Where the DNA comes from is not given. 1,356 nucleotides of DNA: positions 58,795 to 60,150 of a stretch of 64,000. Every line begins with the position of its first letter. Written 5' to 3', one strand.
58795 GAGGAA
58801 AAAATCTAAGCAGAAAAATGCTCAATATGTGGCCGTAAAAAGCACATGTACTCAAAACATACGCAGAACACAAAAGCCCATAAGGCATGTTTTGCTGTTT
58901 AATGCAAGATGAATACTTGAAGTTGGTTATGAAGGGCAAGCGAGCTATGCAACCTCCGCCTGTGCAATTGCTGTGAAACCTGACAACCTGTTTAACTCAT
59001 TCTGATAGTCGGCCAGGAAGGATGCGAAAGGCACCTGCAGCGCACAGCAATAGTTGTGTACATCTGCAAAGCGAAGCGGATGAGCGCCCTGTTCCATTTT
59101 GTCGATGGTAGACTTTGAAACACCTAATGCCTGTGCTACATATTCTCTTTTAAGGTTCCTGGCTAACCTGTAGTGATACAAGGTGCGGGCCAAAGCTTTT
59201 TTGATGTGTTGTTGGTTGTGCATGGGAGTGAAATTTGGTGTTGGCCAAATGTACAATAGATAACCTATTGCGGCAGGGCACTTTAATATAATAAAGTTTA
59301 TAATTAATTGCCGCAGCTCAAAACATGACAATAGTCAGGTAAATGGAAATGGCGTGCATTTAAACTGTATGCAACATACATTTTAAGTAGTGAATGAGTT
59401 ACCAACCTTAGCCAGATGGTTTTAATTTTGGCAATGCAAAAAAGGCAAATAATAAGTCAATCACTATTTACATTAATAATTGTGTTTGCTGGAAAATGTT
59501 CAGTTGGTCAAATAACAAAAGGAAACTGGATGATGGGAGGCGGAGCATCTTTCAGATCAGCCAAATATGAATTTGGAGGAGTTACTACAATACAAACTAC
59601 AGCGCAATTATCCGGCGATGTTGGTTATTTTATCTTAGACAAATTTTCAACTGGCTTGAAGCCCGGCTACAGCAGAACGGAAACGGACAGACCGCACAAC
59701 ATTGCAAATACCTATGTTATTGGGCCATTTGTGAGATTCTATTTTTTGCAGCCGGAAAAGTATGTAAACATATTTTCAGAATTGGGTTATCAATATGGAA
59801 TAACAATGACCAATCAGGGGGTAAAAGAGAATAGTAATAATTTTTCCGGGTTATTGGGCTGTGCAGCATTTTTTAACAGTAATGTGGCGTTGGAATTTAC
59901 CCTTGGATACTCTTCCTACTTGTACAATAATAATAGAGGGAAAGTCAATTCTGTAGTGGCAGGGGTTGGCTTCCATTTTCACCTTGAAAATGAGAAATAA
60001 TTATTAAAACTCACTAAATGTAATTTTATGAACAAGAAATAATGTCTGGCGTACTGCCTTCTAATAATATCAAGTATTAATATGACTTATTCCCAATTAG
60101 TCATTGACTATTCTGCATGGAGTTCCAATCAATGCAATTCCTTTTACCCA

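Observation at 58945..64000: Tandem cassettes of a small OM beta-barrel plus a T9SS-sorted variable-head surface protein, next to an XRE regulator in an AT-richer island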

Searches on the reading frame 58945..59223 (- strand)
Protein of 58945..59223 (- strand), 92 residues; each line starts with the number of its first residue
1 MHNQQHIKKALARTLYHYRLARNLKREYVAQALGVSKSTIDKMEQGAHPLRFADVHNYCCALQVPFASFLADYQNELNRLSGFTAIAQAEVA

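Call 5: search_protein_families(library=pfam, proteins=[window:58945-59223:-], max_evalue=1)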
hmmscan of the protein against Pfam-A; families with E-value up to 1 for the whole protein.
window:58945-59223:- (92 aa): 10 families
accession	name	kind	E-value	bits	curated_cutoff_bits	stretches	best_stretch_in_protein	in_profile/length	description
PF13560.12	HTH_31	-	1.3e-11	45.1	27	1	10-65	1-57/64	Helix-turn-helix domain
PF01381.28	HTH_3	-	4.2e-08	33.5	23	1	17-67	3-53/55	Helix-turn-helix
PF13443.12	HTH_26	-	0.00038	21.1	22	1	21-67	8-55/63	Cro/C1-type HTH DNA-binding domain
PF13413.12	HTH_25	-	0.0041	17.4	24.6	1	15-47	2-34/62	Helix-turn-helix domain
PF13744.12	HTH_37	-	0.015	15.5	27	1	6-46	14-54/80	Helix-turn-helix domain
PF22844.2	Beta-prop_CATSPERE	-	0.027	13.9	27.1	1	35-76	159-200/350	CATSPERE beta-propeller domain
PF04967.18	HTH_10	-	0.12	12.6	23.1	1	21-42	21-42/53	HTH DNA binding domain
PF08667.16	BetR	-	0.17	12.4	21.6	1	9-73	8-71/148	BetR domain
PF18024.7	HTH_50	-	0.18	12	27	1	9-40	14-40/50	Helix-turn-helix domain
PF13936.12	HTH_38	-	0.22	11.7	27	0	28-41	25-38/44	Helix-turn-helix domain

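Call 6: search_protein_families(library=ncbifam, proteins=[window:58945-59223:-], max_evalue=1)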
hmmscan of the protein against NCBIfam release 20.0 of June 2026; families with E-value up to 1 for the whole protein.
window:58945-59223:- (92 aa): 7 families
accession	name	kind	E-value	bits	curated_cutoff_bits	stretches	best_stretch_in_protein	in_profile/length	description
TIGR03070.1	couple_hipB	subfamily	4.3e-06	26.6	71.65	1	10-62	2-54/58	type II toxin-antitoxin system Y4mF family antitoxin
NF058600.1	TransRegSco1979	equivalog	0.00034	19.8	350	1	10-59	8-57/280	Sco1979 family transcriptional regulator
NF006015.0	PRK08154.1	subfamily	0.0022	17.2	204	1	4-75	24-95/314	anaerobic benzoate catabolism transcriptional regulator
NF047948.1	male_kill_WMK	equivalog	0.0048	16.4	300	1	4-73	156-225/300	WO male-killing family protein Wmk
NF041951.1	phage_RstR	subfamily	0.03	14.6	80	1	11-49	3-41/108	RstR family transcriptional repressor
NF000090.1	trans_reg_VanU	equivalog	0.054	13.7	150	1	15-45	8-38/75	glycopeptide resistance transcriptional regulator VanU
TIGR00270.2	TIGR00270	equivalog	0.12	12.2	110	1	16-46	81-111/159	multiprotein bridging factor aMBF1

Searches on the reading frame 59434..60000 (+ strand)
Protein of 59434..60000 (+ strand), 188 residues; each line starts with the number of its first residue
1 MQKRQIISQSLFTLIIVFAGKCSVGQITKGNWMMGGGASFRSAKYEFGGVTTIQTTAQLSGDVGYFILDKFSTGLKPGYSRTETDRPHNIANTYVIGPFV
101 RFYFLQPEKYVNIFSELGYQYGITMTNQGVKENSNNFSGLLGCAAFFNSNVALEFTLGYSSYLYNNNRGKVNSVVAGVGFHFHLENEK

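Call 5: search_protein_families(library=pfam, proteins=[window:59434-60000:+], max_evalue=1)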
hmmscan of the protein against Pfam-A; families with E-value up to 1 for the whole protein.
window:59434-60000:+ (188 aa): 2 families
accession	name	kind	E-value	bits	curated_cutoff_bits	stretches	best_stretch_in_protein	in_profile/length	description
PF13505.12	OMP_b-brl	-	1.5e-08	35.5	28.7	1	22-182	9-175/175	Outer membrane protein beta-barrel domain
PF03895.21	YadA_anchor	-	0.11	13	22.7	0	141-182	26-60/60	YadA-like membrane anchor domain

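Call 6: search_protein_families(library=ncbifam, proteins=[window:59434-60000:+], max_evalue=1)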
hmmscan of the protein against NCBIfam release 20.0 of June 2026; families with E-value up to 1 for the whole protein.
window:59434-60000:+ (188 aa): 0 families
